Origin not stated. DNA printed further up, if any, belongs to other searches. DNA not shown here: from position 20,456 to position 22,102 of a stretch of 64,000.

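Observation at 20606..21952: Strongly divergent alpha-tubulin-like paralogue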

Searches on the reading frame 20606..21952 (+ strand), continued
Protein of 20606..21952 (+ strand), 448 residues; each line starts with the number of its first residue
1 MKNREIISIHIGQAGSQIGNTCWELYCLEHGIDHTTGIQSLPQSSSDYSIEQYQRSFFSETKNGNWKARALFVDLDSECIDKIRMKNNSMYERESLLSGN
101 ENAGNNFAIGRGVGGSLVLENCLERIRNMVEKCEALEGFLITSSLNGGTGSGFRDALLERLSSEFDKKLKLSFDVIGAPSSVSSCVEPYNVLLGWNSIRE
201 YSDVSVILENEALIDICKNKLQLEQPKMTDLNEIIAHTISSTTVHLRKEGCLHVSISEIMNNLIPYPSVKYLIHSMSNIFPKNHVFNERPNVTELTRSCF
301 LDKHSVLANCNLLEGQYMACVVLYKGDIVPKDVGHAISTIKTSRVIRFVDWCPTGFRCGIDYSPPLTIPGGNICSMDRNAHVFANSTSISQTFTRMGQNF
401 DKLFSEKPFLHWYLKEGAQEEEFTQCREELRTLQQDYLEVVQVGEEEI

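Call 5: find_homologous_proteins(query=window:20606-21949:+, max_evalue=1e-20)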
Query window:20606-21949:+ (448 aa): 3869 proteins with E <= 1e-20 among 6660 candidates; the best 120 are listed.
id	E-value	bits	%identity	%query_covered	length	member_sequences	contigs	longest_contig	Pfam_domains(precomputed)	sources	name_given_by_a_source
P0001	0.0e+0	1031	100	100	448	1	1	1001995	PF00091.32,PF03953.23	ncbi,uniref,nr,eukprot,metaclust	ncbi:alpha-tubulin [Naegleria gruberi]|uniref:Alpha-tubulin n=1 Tax=Naegleria gruberi TaxID=5762 Rep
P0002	1.6e-208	711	42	98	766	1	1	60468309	PF14881.13,PF00091.32,PF03953.23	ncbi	ncbi:unnamed protein product, partial [Coregonus sp. 'balchen']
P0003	5.1e-194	663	43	98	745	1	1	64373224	PF14881.13,PF00091.32,PF03953.23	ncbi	ncbi:TBA1A-like protein, partial [Mya arenaria]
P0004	8.0e-193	659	66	98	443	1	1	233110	PF00091.32,PF03953.23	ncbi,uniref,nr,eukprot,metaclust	ncbi:alpha-tubulin [Naegleria gruberi]|uniref:Alpha-tubulin n=1 Tax=Naegleria gruberi TaxID=5762 Rep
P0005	4.7e-190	650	43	98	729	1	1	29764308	PF00091.32,PF03953.23,PF23947.2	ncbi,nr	ncbi:hypothetical protein Q9233_008589 [Columba guinea]|nr:hypothetical protein Q9233_008589 [Columb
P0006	1.9e-185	635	41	86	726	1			PF14881.13,PF00091.32,PF03953.23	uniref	uniref:Tubulin alpha chain n=1 Tax=Cyprinus carpio carpio TaxID=630221 RepID=A0A8C1AGW2_CYPCA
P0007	4.9e-184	630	42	98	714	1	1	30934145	PF14881.13,PF00091.32,PF03953.23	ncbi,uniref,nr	ncbi:Tubulin alpha-1C chain [Scophthalmus maximus]|uniref:Tubulin alpha-1C chain n=2 Tax=Scophthalmu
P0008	3.8e-181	621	43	98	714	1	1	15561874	PF00091.32,PF03953.23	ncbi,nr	ncbi:hypothetical protein P4O66_000404 [Electrophorus voltai]|nr:hypothetical protein P4O66_000404 [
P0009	1.5e-174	599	43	98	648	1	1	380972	PF00091.32,PF03953.23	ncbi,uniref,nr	ncbi:Tubulin alpha-3 chain [Toxocara canis]|uniref:Tubulin alpha-3 chain n=2 Tax=Spirurina TaxID=627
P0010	4.2e-171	588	39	39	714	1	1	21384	PF00091.32,PF03953.23,PF23947.2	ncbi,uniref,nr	ncbi:unnamed protein product [Darwinula stevensoni]|uniref:Alpha-tubulin n=1 Tax=Darwinula stevenson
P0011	1.1e-170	586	43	98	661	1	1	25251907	PF00091.32,PF03953.23,PF23947.2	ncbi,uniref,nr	ncbi:hypothetical protein PGIGA_G00076990 [Pangasianodon gigas]|uniref:Uncharacterized protein n=1 T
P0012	2.3e-165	569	39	98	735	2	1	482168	PF14881.13,PF00091.32,PF03953.23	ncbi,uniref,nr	ncbi:hypothetical protein DNTS_016521 [Danionella cerebrum]|uniref:Tubulin alpha chain n=1 Tax=Danio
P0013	3.8e-165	568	43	98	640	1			PF00091.32,PF03953.23,PF23947.2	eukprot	eukprot:CAMPEP_0197465128 /NCGR_PEP_ID=MMETSP1175-20131217/64379_1 /TAXON_ID=1003142 /ORGANISM="Tric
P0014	1.3e-163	563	43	97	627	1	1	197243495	PF14881.13,PF00091.32,PF03953.23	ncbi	ncbi:tubulin alpha chain-like [Haemaphysalis longicornis]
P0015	2.1e-162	559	45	81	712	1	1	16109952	PF14881.13,PF00091.32,PF03953.23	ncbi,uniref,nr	ncbi:hypothetical protein CCH79_00002913 [Gambusia affinis]|uniref:Tubulin alpha chain n=1 Tax=Gambu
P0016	6.4e-162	557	41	75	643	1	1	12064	PF14881.13,PF00091.32,PF03953.23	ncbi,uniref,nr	ncbi:unnamed protein product [Cyprideis torosa]|uniref:Uncharacterized protein n=1 Tax=Cyprideis tor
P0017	2.3e-161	556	42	97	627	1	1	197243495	PF14881.13,PF00091.32,PF03953.23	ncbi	ncbi:tubulin alpha chain-like [Haemaphysalis longicornis]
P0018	1.7e-155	536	42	98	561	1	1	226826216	PF00091.32,PF03953.23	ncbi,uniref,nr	ncbi:hypothetical protein JEQ12_014414 [Ovis aries]|uniref:Tubulin alpha chain n=4 Tax=Euteleostomi 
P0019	2.0e-152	526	42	74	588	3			PF00091.32,PF03953.23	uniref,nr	uniref:Tubulin alpha chain n=1 Tax=Timema bartmani TaxID=61472 RepID=A0A7R9I666_9NEOP|nr:unnamed pro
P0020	6.0e-152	525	44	83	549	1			PF00091.32,PF03953.23,PF23947.2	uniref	uniref:Tubulin alpha chain n=1 Tax=Cynoglossus semilaevis TaxID=244447 RepID=A0A3P8VL70_CYNSE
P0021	1.6e-150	520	43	98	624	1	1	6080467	PF14881.13,PF00091.32,PF03953.23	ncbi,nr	ncbi:hypothetical protein lerEdw1_003729 [Lerista edwardsae]|nr:hypothetical protein lerEdw1_003729 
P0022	2.0e-150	519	43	98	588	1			PF00091.32,PF03953.23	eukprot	eukprot:CAMPEP_0201500976 /NCGR_PEP_ID=MMETSP0151_2-20130828/83342_1 /ASSEMBLY_ACC=CAM_ASM_000257 /T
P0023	6.6e-150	518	45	98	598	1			PF00091.32,PF03953.23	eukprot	eukprot:CAMPEP_0183833984 /NCGR_PEP_ID=MMETSP0807_2-20130328/6356_1 /TAXON_ID=88271 /ORGANISM="Picoc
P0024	8.2e-150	517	42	97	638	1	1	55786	PF00091.32,PF03953.23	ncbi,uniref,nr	ncbi:unnamed protein product [Schistocephalus solidus]|uniref:Tubulin alpha chain n=15 Tax=Protostom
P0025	1.3e-149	517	42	99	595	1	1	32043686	PF14881.13,PF00091.32,PF03953.23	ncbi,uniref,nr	ncbi:hypothetical protein FQN60_002413 [Etheostoma spectabile]|uniref:Tubulin alpha chain n=1 Tax=Et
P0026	1.4e-149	517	44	98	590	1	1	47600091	PF14881.13,PF00091.32,PF03953.23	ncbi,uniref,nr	ncbi:hypothetical protein CesoFtcFv8_011754 [Champsocephalus esox]|uniref:Tubulin alpha chain n=1 Ta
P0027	1.8e-149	516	43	98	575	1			PF00091.32,PF03953.23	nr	nr:tubulin alpha-1D chain-like [Lytechinus pictus]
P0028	2.2e-149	516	42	73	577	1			PF00091.32,PF03953.23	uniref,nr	uniref:Tubulin alpha chain n=1 Tax=Timema shepardi TaxID=629360 RepID=A0A7R9ATL1_TIMSH|nr:unnamed pr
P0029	2.4e-149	516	43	98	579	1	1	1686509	PF00091.32,PF03953.23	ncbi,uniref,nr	ncbi:tubulin alpha-3 chain-like [Anneissia japonica]|uniref:tubulin alpha-3 chain-like n=2 Tax=Annei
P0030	2.9e-149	516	43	98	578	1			PF00091.32,PF03953.23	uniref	uniref:Tubulin alpha 4b n=1 Tax=Sparus aurata TaxID=8175 RepID=A0A671UXR6_SPAAU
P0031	4.1e-149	515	43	98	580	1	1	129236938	PF00091.32,PF03953.23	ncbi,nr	ncbi:tubulin alpha-1B chain isoform X1 [Theropithecus gelada]|nr:tubulin alpha-1B chain isoform X1 [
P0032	4.5e-149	515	43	98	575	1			PF00091.32,PF03953.23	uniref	uniref:Tubulin alpha 1a n=1 Tax=Cyprinus carpio TaxID=7962 RepID=A0A8C1WVV1_CYPCA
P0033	8.3e-149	514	43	98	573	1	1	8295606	PF00091.32,PF03953.23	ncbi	ncbi:tubulin alpha-1C chain, partial [Silurus asotus]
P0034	1.2e-148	514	43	98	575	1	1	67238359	PF00091.32,PF03953.23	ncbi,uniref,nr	ncbi:tubulin alpha-1B chain isoform X3 [Fukomys damarensis]|uniref:tubulin alpha-1B chain isoform X3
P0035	2.0e-148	513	40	58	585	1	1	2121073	PF00091.32,PF03953.23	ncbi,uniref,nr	ncbi:tubulin alpha chain [Labeo rohita]|uniref:Tubulin alpha chain n=1 Tax=Labeo rohita TaxID=84645 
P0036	2.0e-148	513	43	98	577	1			PF00091.32,PF03953.23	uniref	uniref:Tubulin alpha 1a n=1 Tax=Salarias fasciatus TaxID=181472 RepID=A0A672HEF0_SALFA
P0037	2.3e-148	513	44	98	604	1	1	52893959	PF00091.32,PF03953.23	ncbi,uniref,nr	ncbi:tubulin alpha chain-like [Amblyraja radiata]|uniref:tubulin alpha chain-like n=1 Tax=Amblyraja 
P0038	2.3e-148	513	43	98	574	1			PF00091.32,PF03953.23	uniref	uniref:Tubulin alpha 1b n=3 Tax=Amniota TaxID=32524 RepID=K7F4P6_PELSI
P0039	2.4e-148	513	43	98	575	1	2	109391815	PF00091.32,PF03953.23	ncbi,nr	ncbi:tubulin alpha-1B chain isoform X1 [Molossus molossus]|nr:tubulin alpha-1B chain isoform X1 [Mol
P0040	3.0e-148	512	44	98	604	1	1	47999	PF00091.32,PF03953.23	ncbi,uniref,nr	ncbi:tubulin alpha chain-like [Amblyraja radiata]|uniref:tubulin alpha chain-like n=1 Tax=Amblyraja 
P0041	3.2e-148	512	43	98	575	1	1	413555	PF00091.32,PF03953.23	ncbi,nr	ncbi:tubulin alpha-1B chain isoform X1 [Cricetulus griseus]|nr:tubulin alpha-1B chain isoform X1 [Cr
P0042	3.6e-148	512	42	98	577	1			PF00091.32,PF03953.23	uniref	uniref:Tubulin alpha 4a n=1 Tax=Oreochromis niloticus TaxID=8128 RepID=A0A669CPH8_ORENI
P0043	3.6e-148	512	43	98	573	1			PF00091.32,PF03953.23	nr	nr:tubulin alpha-1C chain isoform X2 [Chelonoidis abingdonii]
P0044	3.8e-148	512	42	100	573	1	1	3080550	PF00091.32,PF03953.23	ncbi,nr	ncbi:tubulin alpha chain isoform X4 [Haplochromis burtoni]|nr:tubulin alpha chain isoform X4 [Haploc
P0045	4.9e-148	512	42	98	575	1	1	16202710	PF00091.32,PF03953.23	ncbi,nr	ncbi:tubulin alpha chain isoform X2 [Takifugu flavidus]|nr:tubulin alpha chain isoform X2 [Takifugu 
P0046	7.1e-148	511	42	98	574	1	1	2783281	PF00091.32,PF03953.23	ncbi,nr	ncbi:tubulin alpha chain isoform X2 [Sinocyclocheilus rhinocerous]|nr:PREDICTED: tubulin alpha chain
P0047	7.4e-148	511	43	98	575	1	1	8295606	PF00091.32,PF03953.23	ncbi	ncbi:tubulin alpha-1C chain, partial [Silurus asotus]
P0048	2.2e-147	509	43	98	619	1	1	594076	PF00091.32,PF03953.23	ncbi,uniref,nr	ncbi:Tubulin alpha-1D chain [Stylophora pistillata]|uniref:Tubulin alpha-1D chain n=1 Tax=Stylophora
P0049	2.6e-147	509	43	98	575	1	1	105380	PF00091.32,PF03953.23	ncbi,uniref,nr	ncbi:tubulin alpha-1A chain [Exaiptasia diaphana]|uniref:Uncharacterized protein n=1 Tax=Exaiptasia 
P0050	3.6e-147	509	43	98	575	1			PF00091.32,PF03953.23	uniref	uniref:Tubulin alpha chain n=1 Tax=Amphiprion ocellaris TaxID=80972 RepID=A0AAQ5YGP2_AMPOC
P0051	4.6e-147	508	42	98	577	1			PF00091.32,PF03953.23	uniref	uniref:Tubulin alpha chain n=1 Tax=Scophthalmus maximus TaxID=52904 RepID=A0A8D3B6Y0_SCOMX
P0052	4.9e-147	508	42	98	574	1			PF00091.32,PF03953.23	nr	nr:PREDICTED: tubulin alpha chain isoform X3 [Lepisosteus oculatus]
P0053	5.7e-147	508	42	98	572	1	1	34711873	PF00091.32,PF03953.23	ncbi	ncbi:tubulin alpha-1 chain isoform X2 [Scylla paramamosain]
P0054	7.7e-147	508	43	98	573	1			PF00091.32,PF03953.23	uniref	uniref:Tubulin, alpha 8 like 4 n=2 Tax=Neopterygii TaxID=41665 RepID=W5MXG3_LEPOC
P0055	8.0e-147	508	42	98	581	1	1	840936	PF00091.32,PF03953.23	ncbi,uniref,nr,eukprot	ncbi:tubulin alpha chain [Eurytemora carolleeae]|uniref:tubulin alpha chain n=1 Tax=Eurytemora carol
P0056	1.3e-146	507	42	98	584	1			PF00091.32,PF03953.23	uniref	uniref:Tubulin, alpha 8 like 5 n=3 Tax=Haplochromini TaxID=319058 RepID=A0A3P9BUD2_9CICH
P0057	2.0e-146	506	43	98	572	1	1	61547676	PF00091.32,PF03953.23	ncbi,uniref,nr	ncbi:tubulin alpha-1 chain-like [Ctenocephalides felis]|uniref:tubulin alpha-1 chain-like n=1 Tax=Ct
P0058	2.1e-146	506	43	98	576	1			PF00091.32,PF03953.23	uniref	uniref:Tubulin alpha chain-like n=2 Tax=Percomorphaceae TaxID=1489872 RepID=A0A672IR68_SALFA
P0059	6.6e-146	505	42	98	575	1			PF00091.32,PF03953.23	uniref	uniref:Si:ch211-114n24.6 n=2 Tax=Sparidae TaxID=8169 RepID=A0A671YWB1_SPAAU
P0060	1.1e-145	504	42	98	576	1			PF00091.32,PF03953.23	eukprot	eukprot:XP_011667444.1 PREDICTED: tubulin alpha-1 chain-like [Strongylocentrotus purpuratus]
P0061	1.5e-145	503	43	98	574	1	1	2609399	PF00091.32,PF03953.23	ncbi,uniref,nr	ncbi:PREDICTED: tubulin alpha-3 chain-like [Odobenus rosmarus divergens]|uniref:Tubulin alpha-3 chai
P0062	1.7e-145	503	42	98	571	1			PF00091.32,PF03953.23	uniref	uniref:Tubulin, alpha 8 like 4 n=1 Tax=Gadus morhua TaxID=8049 RepID=A0A8C5BEP0_GADMO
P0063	1.3e-144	500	42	98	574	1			PF00091.32,PF03953.23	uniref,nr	uniref:Tubulin alpha chain n=3 Tax=Salmoninae TaxID=504568 RepID=C0HA00_SALSA|nr:Tubulin alpha chain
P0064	2.5e-143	496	43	98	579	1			PF00091.32,PF03953.23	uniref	uniref:Tubulin alpha chain n=2 Tax=root TaxID=1 RepID=A0AAR2LWA7_PYGNA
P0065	1.5e-142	494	42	95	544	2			PF00091.32,PF03953.23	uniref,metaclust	uniref:Tubulin alpha chain n=1 Tax=Poecilia formosa TaxID=48698 RepID=A0A087X2W6_POEFO|metaclust:sta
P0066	3.4e-142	492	42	98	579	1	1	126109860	PF00091.32,PF03953.23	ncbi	ncbi:hypothetical protein SKAU_G00097400, partial [Synaphobranchus kaupii]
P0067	1.6e-141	490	42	88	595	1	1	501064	PF00091.32,PF03953.23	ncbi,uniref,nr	ncbi:Tubulin alpha chain [Acipenser ruthenus]|uniref:Tubulin alpha chain n=1 Tax=Acipenser ruthenus 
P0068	5.6e-140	485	44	98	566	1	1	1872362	PF00091.32,PF03953.23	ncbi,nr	ncbi:TBA4A protein, partial [Amia calva]|nr:TBA4A protein [Amia calva]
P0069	3.1e-137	476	43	98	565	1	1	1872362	PF00091.32,PF03953.23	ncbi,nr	ncbi:TBA1C protein, partial [Amia calva]|nr:TBA1C protein [Amia calva]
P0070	1.2e-135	471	40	91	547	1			PF00091.32,PF03953.23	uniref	uniref:Tubulin alpha chain n=1 Tax=Cyprinus carpio carpio TaxID=630221 RepID=A0A8C1HGL1_CYPCA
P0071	1.9e-134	467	44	97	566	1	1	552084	PF00091.32,PF03953.23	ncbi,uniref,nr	ncbi:unnamed protein product [Prorocentrum cordatum]|uniref:Tubulin alpha chain n=1 Tax=Prorocentrum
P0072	3.5e-134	466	44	98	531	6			PF00091.32,PF03953.23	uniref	uniref:Tubulin alpha chain n=1 Tax=Caenorhabditis japonica TaxID=281687 RepID=A0A8R1HKD8_CAEJA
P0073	4.9e-134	466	39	98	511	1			PF00091.32,PF03953.23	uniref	uniref:Tubulin alpha chain n=2 Tax=Bovinae TaxID=27592 RepID=A0AAA9RSM8_BOVIN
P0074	8.7e-134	465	41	54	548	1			PF00091.32,PF03953.23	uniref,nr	uniref:Tubulin alpha chain n=1 Tax=Timema poppense TaxID=170557 RepID=A0A7R9CKK7_TIMPO|nr:unnamed pr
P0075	2.8e-133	463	39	100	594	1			PF00091.32,PF03953.23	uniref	uniref:Putative tubulin alpha-1a chain n=1 Tax=Lutzomyia longipalpis TaxID=7200 RepID=A0A1B0CUY9_LUT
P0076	3.3e-132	459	42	98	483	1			PF00091.32,PF03953.23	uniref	uniref:Tubulin alpha chain n=1 Tax=Brassica oleracea var. oleracea TaxID=109376 RepID=A0A0D3CPM5_BRA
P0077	4.7e-132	459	39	98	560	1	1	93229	PF00091.32,PF03953.23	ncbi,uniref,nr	ncbi:unnamed protein product [Notodromas monacha]|uniref:Tubulin alpha chain n=1 Tax=Notodromas mona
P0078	1.3e-131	458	46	98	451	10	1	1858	PF00091.32,PF03953.23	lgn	-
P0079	2.4e-131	457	39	98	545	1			PF00091.32,PF03953.23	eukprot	eukprot:CAMPEP_0171146802 /NCGR_PEP_ID=MMETSP0766_2-20121228/147734_1 /TAXON_ID=439317 /ORGANISM="Ga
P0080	6.3e-131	455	45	99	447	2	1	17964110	PF00091.32,PF03953.23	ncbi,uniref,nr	ncbi:putative tubulin [Lupinus albus]|uniref:Tubulin alpha chain n=1 Tax=Lupinus albus TaxID=3870 Re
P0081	7.5e-131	455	46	98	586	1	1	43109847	PF00091.32,PF03953.23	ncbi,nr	ncbi:hypothetical protein NL676_026005 [Syzygium grande]|nr:hypothetical protein NL676_026005 [Syzyg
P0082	2.1e-130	454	44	98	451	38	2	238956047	PF00091.32,PF03953.23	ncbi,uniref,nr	ncbi:tubulin alpha-5 chain [Lactuca sativa]|uniref:Tubulin alpha chain n=1 Tax=Lactuca sativa TaxID=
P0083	3.5e-130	453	46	98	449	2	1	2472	PF00091.32,PF03953.23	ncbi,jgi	jgi:tubulin alpha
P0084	3.8e-130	453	46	98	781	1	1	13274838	PF00091.32,PF03953.23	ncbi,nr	ncbi:hypothetical protein H0E87_017516 [Populus deltoides]|nr:hypothetical protein H0E87_017516 [Pop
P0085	7.1e-130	452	45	98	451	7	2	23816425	PF00091.32,PF03953.23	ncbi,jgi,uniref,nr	ncbi:tubulin alpha-1 chain [Chenopodium quinoa]|uniref:tubulin alpha-1 chain n=1 Tax=Chenopodium qui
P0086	7.2e-130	452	44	100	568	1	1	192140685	PF00091.32,PF03953.23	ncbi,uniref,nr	ncbi:unnamed protein product [Lactuca saligna]|uniref:Tubulin alpha chain n=1 Tax=Lactuca saligna Ta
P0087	8.1e-130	452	45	99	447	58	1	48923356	PF00091.32,PF03953.23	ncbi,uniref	ncbi:hypothetical protein VNO77_34137 [Canavalia gladiata]|uniref:Tubulin alpha chain n=1 Tax=Canava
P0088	1.3e-129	451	44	98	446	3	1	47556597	PF00091.32,PF03953.23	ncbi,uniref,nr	ncbi:tubulin alpha-3 chain [Daucus carota subsp. sativus]|uniref:Tubulin alpha chain n=1 Tax=Daucus 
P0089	1.6e-129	451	46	98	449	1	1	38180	PF00091.32,PF03953.23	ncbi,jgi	jgi:tubulin alpha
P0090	1.9e-129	450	45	98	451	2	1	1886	PF00091.32,PF03953.23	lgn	-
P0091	2.0e-129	450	45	98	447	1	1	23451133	PF00091.32,PF03953.23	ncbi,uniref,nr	ncbi:tubulin alpha-3 chain-like [Abrus precatorius]|uniref:Tubulin alpha chain n=1 Tax=Abrus precato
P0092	2.1e-129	450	44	98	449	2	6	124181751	PF00091.32,PF03953.23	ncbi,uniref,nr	ncbi:hypothetical protein ERO13_A11G076100v2 [Gossypium hirsutum]|uniref:Tubulin alpha chain n=4 Tax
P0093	2.1e-129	450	43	99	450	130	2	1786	PF00091.32,PF03953.23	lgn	-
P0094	2.1e-129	450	45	98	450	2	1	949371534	PF00091.32,PF03953.23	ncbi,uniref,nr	ncbi:hypothetical protein KI387_012817 [Taxus chinensis]|uniref:Tubulin alpha chain n=1 Tax=Taxus ch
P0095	2.4e-129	450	44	100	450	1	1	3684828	PF00091.32,PF03953.23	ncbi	ncbi:hypothetical protein ACQ4LE_006107 [Meloidogyne hapla]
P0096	2.5e-129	450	45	98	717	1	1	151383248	PF00091.32,PF10551.16,PF03953.23,PF03101.22,PF08731.18,PF21056.4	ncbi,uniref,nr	ncbi:unnamed protein product [Lactuca saligna]|uniref:Tubulin alpha chain n=3 Tax=campanulids TaxID=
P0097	2.7e-129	450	45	98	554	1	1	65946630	PF00091.32,PF03953.23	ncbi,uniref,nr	ncbi:hypothetical protein LUZ63_014697 [Rhynchospora breviuscula]|uniref:Tubulin alpha chain n=1 Tax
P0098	3.0e-129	450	45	99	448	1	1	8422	PF00091.32,PF03953.23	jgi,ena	-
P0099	3.9e-129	449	44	99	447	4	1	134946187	PF00091.32,PF03953.23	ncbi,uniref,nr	ncbi:tubulin alpha-5 chain-like [Arachis stenosperma]|uniref:tubulin alpha-5 chain-like n=1 Tax=Arac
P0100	5.0e-129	449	45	98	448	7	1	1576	PF00091.32,PF03953.23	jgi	jgi:tubulin alpha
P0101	7.3e-129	448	45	98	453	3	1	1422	PF00091.32,PF03953.23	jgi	-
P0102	7.3e-129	448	44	97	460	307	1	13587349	PF00091.32,PF03953.23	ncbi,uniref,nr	ncbi:hypothetical protein POTOM_045265 [Populus tomentosa]|uniref:Tubulin alpha chain n=1 Tax=Populu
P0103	1.0e-128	448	45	98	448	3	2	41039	PF00091.32,PF03953.23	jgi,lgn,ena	jgi:tubulin alpha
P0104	1.1e-128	448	45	98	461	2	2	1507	PF00091.32,PF03953.23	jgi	-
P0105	1.4e-128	447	45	99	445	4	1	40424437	PF00091.32,PF03953.23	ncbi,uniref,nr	ncbi:hypothetical protein LR48_Vigan10g147100 [Vigna angularis]|uniref:Tubulin alpha chain n=2 Tax=V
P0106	1.8e-128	447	45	98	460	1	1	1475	PF00091.32,PF03953.23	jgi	-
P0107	1.8e-128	447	40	88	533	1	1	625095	PF00091.32,PF03953.23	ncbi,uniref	ncbi:LOW QUALITY PROTEIN: putative Tubulin/FtsZ family, GTPase domain/Tubulin C-terminal domain cont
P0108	1.9e-128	447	45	98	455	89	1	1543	PF00091.32,PF03953.23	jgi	-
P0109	2.0e-128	447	46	99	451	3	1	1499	PF00091.32,PF03953.23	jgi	-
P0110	2.1e-128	447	45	99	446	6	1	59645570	PF00091.32,PF03953.23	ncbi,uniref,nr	ncbi:unnamed protein product [Trifolium pratense]|uniref:Uncharacterized protein n=1 Tax=Trifolium p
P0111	2.2e-128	447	45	98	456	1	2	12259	PF00091.32,PF03953.23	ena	-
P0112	2.5e-128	447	44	98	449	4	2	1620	PF00091.32,PF03953.23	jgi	-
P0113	3.5e-128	446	45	98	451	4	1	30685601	PF00091.32,PF03953.23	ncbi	ncbi:hypothetical protein NMG60_11019841 [Bertholletia excelsa]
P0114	3.6e-128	446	45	98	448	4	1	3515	PF00091.32,PF03953.23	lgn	-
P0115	4.2e-128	446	45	98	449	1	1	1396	PF00091.32,PF03953.23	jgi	jgi:tubulin alpha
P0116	4.9e-128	446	44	98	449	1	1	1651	PF00091.32,PF03953.23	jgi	-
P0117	5.9e-128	445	45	98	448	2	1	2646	PF00091.32,PF03953.23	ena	-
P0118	6.1e-128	445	45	98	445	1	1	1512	PF00091.32,PF03953.23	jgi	-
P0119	6.1e-128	445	43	98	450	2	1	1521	PF00091.32,PF03953.23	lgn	-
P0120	6.8e-128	445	45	98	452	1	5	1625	PF00091.32,PF03953.23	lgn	-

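Call 7: list_cluster_members(proteins=[P0001, P0004])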
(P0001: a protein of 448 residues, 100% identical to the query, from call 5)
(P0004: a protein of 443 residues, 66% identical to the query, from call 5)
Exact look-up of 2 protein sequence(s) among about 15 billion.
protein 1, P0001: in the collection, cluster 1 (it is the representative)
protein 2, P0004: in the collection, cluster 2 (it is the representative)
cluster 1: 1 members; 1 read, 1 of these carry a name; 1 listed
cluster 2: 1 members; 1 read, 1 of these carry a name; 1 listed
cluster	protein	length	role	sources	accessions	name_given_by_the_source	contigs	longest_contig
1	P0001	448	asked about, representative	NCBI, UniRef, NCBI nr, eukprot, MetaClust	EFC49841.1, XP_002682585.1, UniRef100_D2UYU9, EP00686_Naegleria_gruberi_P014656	alpha-tubulin [Naegleria gruberi] | Alpha-tubulin n=1 Tax=Naegleria gruberi TaxID=5762 RepID=D2UYU9_NAEGR | XP_002682585.1 alpha-tubulin [Naegleria gruberi]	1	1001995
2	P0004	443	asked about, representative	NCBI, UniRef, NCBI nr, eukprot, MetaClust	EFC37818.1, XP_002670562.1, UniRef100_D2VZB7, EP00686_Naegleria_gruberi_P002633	alpha-tubulin [Naegleria gruberi] | Alpha-tubulin n=1 Tax=Naegleria gruberi TaxID=5762 RepID=D2VZB7_NAEGR | XP_002670562.1 alpha-tubulin [Naegleria gruberi]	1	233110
